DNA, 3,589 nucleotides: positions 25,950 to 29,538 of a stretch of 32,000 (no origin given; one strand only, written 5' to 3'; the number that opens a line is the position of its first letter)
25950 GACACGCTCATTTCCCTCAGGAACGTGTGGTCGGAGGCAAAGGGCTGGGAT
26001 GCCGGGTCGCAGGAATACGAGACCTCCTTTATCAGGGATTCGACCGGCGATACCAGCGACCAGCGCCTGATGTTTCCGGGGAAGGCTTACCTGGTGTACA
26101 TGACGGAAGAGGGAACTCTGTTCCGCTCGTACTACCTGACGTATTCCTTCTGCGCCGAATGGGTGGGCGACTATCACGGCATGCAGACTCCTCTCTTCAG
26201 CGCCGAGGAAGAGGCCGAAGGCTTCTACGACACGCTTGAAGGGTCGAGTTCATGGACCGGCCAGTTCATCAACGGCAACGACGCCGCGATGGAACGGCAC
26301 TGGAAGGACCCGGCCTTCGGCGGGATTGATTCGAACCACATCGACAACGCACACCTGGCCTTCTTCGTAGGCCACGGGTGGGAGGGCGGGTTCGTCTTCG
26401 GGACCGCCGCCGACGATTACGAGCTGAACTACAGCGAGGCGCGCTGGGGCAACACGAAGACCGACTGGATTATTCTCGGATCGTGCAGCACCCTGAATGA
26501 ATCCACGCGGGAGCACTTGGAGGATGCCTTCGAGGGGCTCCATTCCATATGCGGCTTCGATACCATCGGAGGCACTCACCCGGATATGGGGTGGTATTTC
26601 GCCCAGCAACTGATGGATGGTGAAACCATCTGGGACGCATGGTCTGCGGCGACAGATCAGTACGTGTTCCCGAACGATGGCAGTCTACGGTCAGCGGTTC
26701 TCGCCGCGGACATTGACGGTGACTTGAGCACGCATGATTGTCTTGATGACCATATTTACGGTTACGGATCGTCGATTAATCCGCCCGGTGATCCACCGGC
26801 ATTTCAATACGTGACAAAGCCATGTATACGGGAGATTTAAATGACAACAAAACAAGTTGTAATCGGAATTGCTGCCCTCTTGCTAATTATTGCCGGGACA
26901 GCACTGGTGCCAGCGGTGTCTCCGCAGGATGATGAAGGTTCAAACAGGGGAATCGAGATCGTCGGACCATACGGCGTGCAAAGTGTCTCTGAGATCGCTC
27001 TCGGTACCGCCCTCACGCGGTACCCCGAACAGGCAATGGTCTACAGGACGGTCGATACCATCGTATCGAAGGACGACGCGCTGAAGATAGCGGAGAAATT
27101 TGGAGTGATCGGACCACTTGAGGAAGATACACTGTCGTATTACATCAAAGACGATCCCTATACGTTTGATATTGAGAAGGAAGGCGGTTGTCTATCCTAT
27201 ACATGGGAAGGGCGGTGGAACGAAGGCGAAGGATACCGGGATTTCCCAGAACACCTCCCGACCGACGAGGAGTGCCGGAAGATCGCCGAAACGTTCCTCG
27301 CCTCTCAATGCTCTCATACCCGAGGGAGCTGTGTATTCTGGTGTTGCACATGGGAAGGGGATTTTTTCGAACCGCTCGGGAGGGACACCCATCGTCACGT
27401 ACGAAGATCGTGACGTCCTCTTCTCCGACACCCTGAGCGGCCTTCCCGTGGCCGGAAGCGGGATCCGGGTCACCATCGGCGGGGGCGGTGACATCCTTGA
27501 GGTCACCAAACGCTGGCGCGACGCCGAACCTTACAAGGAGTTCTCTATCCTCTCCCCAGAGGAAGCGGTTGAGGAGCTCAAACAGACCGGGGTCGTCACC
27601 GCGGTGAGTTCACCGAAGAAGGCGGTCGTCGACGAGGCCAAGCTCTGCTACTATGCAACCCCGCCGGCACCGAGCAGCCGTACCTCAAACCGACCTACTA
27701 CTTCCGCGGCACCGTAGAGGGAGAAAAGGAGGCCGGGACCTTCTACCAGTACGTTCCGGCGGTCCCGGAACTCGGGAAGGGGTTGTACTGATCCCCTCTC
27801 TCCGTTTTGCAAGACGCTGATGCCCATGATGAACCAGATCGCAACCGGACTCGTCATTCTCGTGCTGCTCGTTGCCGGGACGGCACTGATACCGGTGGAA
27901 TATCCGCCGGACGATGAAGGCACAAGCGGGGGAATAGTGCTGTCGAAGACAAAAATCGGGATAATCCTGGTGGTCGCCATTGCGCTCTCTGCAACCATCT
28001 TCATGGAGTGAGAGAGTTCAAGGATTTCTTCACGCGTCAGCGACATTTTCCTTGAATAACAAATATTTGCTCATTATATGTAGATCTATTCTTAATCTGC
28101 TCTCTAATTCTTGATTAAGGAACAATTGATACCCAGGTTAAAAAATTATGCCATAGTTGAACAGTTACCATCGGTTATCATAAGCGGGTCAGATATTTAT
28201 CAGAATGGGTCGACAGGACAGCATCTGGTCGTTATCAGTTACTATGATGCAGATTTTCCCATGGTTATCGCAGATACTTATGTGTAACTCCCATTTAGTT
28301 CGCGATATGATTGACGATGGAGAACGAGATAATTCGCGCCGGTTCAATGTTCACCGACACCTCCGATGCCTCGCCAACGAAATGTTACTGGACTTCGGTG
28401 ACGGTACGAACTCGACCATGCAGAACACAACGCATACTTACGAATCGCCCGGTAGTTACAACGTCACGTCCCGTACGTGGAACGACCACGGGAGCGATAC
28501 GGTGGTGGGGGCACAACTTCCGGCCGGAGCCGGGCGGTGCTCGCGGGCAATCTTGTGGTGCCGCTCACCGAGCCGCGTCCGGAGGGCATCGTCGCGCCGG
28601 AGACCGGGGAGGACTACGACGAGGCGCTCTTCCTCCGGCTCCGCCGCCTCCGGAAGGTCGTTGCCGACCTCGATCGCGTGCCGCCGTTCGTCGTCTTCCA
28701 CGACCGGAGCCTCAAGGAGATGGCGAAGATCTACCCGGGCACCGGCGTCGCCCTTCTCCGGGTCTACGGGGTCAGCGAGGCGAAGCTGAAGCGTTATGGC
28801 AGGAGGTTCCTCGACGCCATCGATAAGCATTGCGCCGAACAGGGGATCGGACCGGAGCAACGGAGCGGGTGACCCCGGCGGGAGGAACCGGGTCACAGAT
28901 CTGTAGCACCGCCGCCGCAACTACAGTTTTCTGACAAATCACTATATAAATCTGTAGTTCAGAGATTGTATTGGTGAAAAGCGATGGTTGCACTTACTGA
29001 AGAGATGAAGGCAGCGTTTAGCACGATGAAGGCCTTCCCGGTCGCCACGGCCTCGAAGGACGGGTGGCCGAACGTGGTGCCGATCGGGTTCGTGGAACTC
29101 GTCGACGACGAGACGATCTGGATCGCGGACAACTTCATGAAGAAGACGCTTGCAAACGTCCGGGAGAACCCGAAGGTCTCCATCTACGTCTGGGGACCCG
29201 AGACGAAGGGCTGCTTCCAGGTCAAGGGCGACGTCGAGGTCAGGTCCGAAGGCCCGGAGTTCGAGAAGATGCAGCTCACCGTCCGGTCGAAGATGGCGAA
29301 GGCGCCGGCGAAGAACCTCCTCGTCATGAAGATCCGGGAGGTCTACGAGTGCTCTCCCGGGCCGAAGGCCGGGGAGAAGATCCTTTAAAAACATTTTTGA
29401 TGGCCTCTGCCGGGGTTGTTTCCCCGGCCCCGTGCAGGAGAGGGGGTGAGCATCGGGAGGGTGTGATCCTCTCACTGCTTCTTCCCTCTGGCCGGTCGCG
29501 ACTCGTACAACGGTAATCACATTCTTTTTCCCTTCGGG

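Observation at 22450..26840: Conserved domain A with a GHG ... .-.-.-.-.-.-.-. pattern: candidate novel clan-CD-like cysteine peptidase domain in two island proteins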

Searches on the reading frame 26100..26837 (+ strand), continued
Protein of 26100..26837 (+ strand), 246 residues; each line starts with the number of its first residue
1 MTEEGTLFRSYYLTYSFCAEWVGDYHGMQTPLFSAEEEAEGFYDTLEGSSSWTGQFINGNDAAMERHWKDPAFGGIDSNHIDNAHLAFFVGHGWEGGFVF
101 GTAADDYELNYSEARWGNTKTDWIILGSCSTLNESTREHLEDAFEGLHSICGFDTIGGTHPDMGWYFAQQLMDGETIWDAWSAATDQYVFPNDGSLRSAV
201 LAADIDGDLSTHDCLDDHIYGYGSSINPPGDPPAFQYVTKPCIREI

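Call 66: find_encoding_contigs(protein=P0084, flank=4000, max_places=1)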
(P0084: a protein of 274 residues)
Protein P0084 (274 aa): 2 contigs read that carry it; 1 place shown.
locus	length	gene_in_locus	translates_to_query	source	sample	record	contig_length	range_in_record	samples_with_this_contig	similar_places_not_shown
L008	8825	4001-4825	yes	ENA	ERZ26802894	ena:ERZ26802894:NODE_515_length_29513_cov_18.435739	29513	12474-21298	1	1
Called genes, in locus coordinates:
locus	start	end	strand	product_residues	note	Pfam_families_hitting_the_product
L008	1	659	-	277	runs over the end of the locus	PF02633:Creatininase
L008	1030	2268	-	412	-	PF01168:Ala_racemase_N, PF00842:Ala_racemase_C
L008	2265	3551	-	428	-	PF00245:Alk_phosphatase, PF01676:Metalloenzyme (weak)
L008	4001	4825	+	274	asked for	PF19872:DUF6345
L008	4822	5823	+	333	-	-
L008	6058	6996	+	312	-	-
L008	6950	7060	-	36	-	-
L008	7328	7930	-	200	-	PF13641:Glyco_tranf_2_3, PF00535:Glycos_transf_2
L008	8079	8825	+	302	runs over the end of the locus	PF23435:DUF7121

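Call 67: find_encoding_contigs(protein=P0134, flank=4000, max_places=1)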
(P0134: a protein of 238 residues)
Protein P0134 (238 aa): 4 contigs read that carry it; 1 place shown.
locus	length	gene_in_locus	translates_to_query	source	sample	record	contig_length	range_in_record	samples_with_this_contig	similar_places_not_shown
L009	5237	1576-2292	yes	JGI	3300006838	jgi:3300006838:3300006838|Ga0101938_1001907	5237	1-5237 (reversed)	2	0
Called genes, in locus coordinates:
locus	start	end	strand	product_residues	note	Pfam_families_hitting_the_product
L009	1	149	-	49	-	?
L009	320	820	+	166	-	-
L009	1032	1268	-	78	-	-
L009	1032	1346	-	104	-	-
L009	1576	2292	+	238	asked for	PF19872:DUF6345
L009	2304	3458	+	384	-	-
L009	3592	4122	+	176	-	-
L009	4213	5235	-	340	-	?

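Call 68: find_encoding_contigs(protein=P0070, flank=4000, max_places=1)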
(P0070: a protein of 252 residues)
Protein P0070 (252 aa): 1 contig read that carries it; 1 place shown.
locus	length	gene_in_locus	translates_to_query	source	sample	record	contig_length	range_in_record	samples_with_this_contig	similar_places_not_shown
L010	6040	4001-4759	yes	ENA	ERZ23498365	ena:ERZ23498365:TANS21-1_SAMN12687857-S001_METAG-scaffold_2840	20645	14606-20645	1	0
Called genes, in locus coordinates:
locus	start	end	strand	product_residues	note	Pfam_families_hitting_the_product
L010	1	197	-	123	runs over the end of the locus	-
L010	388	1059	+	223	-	-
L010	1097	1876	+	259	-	-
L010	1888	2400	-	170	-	-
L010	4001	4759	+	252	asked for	PF19872:DUF6345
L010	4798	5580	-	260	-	PF14512:TM1586_NiRdase, PF00881:Nitroreductase (faint)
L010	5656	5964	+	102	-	-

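Call 73: search_protein_families(library=padloc, proteins=[L004:8001-8678:+, L004:8692-9573:+, L003:1404-2168:+, L003:2185-3111:+], max_evalue=0.01)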
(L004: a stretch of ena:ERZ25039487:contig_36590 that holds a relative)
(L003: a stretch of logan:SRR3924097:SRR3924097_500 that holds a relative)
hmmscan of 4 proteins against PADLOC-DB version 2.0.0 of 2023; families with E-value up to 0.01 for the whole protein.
L004:8001-8678:+ (226 aa): 0 families

L004:8692-9573:+ (294 aa): 0 families

L003:1404-2168:+ (255 aa): 0 families

L003:2185-3111:+ (309 aa): 0 families

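Call 74: search_protein_families(library=ncbifam, proteins=[L004:8001-8678:+, L004:8692-9573:+, L003:1404-2168:+, L003:2185-3111:+], max_evalue=0.01)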
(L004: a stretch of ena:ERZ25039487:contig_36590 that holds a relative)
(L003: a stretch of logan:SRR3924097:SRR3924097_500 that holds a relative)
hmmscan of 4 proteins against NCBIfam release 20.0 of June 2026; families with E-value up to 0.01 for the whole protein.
L004:8001-8678:+ (226 aa): 0 families

L004:8692-9573:+ (294 aa): 0 families

L003:1404-2168:+ (255 aa): 0 families

L003:2185-3111:+ (309 aa): 0 families

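Call 81: search_protein_families(library=pfam, proteins=[P0022, P0023, P0024, P0025, P0029, P0032, P0033, P0036, P0038, P0040], max_evalue=1)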
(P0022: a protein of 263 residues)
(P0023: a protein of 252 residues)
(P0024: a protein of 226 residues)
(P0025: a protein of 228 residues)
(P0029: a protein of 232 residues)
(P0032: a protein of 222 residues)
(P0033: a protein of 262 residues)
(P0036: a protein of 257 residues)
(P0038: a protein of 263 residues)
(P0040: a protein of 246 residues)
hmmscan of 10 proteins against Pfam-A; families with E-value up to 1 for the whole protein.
P0022 (263 aa): 3 families
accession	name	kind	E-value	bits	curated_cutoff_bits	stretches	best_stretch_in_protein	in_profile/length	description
PF19872.4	DUF6345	-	3.1e-62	210.3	26.9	1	34-259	1-219/221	Family of unknown function (DUF6345)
PF00656.27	Peptidase_C14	-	0.071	13.2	21.4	1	38-118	10-93/233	Caspase domain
PF24303.1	DUF7485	-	0.24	11.3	27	1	214-259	6-46/284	Domain of unknown function (DUF7485)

P0023 (252 aa): 1 family
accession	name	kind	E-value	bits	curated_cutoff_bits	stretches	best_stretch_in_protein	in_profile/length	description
PF19872.4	DUF6345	-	2.5e-49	168.1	26.9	1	14-249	1-220/221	Family of unknown function (DUF6345)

P0024 (226 aa): 2 families
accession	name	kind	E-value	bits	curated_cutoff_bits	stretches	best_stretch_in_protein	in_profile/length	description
PF19872.4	DUF6345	-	9.7e-77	257.8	26.9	1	6-222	1-217/221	Family of unknown function (DUF6345)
PF00656.27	Peptidase_C14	-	0.018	15.1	21.4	1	10-88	10-87/233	Caspase domain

P0025 (228 aa): 2 families
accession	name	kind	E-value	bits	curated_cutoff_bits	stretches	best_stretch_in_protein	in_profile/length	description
PF19872.4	DUF6345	-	4.6e-49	167.3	26.9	1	6-219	1-216/221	Family of unknown function (DUF6345)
PF21457.3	zf-CCCH_2-like_3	-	0.038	14.1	27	1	210-223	7-20/29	RNA-binding, Nab2-type zinc finger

P0029 (232 aa): 1 family
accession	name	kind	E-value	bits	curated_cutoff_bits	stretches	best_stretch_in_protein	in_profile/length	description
PF19872.4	DUF6345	-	5.2e-69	232.5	26.9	1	7-226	1-217/221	Family of unknown function (DUF6345)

P0032 (222 aa): 2 families
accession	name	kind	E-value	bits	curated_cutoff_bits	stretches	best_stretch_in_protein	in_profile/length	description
PF19872.4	DUF6345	-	4.3e-49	167.4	26.9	1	8-209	3-208/221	Family of unknown function (DUF6345)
PF00656.27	Peptidase_C14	-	0.00012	22.3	21.4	1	9-117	9-128/233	Caspase domain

P0033 (262 aa): 1 family
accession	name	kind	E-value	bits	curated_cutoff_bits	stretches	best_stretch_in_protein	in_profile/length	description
PF19872.4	DUF6345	-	2.3e-52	178.1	26.9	1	30-241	2-212/221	Family of unknown function (DUF6345)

P0036 (257 aa): 1 family
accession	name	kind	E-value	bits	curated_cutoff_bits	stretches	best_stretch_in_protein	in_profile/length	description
PF19872.4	DUF6345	-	1.5e-46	159.1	26.9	1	16-216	1-192/221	Family of unknown function (DUF6345)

P0038 (263 aa): 2 families
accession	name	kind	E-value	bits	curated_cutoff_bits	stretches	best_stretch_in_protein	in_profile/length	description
PF19872.4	DUF6345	-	3.1e-58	197.3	26.9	1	36-253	1-212/221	Family of unknown function (DUF6345)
PF00656.27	Peptidase_C14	-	0.27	11.3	21.4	1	42-149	12-117/233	Caspase domain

P0040 (246 aa): 2 families
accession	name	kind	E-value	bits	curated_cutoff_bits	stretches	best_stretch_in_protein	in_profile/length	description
PF19872.4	DUF6345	-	1.6e-49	168.8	26.9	1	7-232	2-207/221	Family of unknown function (DUF6345)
PF01364.23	Peptidase_C25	-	0.15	11.7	23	1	80-164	230-307/374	Peptidase family C25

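Call 89: search_solved_structures(query=P0032, max_evalue=10, show_alignments=4)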
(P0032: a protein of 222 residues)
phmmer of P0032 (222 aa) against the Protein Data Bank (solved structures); distinct sequences matched with E-value up to 10: 0.

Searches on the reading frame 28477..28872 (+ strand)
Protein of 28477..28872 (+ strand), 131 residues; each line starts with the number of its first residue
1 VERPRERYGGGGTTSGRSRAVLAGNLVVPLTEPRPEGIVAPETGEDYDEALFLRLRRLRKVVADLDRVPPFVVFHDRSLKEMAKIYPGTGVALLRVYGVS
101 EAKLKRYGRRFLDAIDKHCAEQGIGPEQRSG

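Call 17: search_protein_families(library=pfam, proteins=[window:28477-28872:+], max_evalue=0.01)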
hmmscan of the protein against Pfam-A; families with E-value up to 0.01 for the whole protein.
window:28477-28872:+ (131 aa): 1 family
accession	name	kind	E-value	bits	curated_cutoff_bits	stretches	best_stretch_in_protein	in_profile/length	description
PF00570.28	HRDC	-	2e-18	66.6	23.8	1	48-115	1-68/68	HRDC domain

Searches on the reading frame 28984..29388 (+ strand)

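Call 17: search_protein_families(library=pfam, proteins=[window:28984-29388:+], max_evalue=0.01)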
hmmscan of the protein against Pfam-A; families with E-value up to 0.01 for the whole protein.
window:28984-29388:+ (134 aa): 2 families
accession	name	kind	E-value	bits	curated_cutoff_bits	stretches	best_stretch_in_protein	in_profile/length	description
PF01243.27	PNPOx_N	-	1.2e-24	87.4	28.1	1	4-122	1-118/120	Pyridoxamine 5'-phosphate oxidase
PF16242.11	Pyrid_ox_like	-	0.0037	17.2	28.8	1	20-89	18-87/149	Pyridoxamine 5'-phosphate oxidase like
